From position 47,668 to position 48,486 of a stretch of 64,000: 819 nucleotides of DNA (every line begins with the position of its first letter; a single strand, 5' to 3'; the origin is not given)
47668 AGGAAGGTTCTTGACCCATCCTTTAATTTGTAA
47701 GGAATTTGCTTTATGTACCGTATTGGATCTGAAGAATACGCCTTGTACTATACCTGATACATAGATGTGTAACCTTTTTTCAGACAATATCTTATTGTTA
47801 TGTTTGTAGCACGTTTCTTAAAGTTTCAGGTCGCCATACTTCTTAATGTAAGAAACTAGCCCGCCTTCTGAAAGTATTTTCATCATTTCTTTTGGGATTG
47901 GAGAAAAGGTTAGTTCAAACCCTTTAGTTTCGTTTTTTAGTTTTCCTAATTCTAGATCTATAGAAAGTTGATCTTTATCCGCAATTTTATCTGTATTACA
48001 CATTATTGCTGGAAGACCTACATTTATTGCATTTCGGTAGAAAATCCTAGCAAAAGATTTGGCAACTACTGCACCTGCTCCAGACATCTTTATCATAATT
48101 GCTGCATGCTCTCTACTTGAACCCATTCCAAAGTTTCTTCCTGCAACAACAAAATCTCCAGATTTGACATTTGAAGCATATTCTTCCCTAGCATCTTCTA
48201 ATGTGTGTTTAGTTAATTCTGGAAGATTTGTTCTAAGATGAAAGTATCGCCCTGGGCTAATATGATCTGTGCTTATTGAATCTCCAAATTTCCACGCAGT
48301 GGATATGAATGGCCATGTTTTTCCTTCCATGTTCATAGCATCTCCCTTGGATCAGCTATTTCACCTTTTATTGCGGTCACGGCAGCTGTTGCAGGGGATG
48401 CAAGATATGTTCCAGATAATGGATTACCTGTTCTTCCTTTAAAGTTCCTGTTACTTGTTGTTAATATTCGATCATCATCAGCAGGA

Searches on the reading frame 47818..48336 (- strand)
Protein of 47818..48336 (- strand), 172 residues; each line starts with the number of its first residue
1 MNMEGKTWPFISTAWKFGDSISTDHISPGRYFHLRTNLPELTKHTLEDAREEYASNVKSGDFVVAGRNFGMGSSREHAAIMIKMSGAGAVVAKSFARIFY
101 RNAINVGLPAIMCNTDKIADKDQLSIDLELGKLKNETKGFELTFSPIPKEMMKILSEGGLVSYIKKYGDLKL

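Call 66: search_protein_families(library=pfam, proteins=[window:47818-48336:-], max_evalue=0.00001)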
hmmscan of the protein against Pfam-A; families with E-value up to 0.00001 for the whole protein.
window:47818-48336:- (172 aa): 2 families
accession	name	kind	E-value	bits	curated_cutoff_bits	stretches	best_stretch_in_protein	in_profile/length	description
PF00694.25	Aconitase_C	-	2.6e-18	67.1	22.8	1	32-108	48-123/131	Aconitase C-terminal domain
PF06434.19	Aconitase_2_N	-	3.3e-06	27.3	27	0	18-162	7-168/204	Aconitate hydratase 2 N-terminus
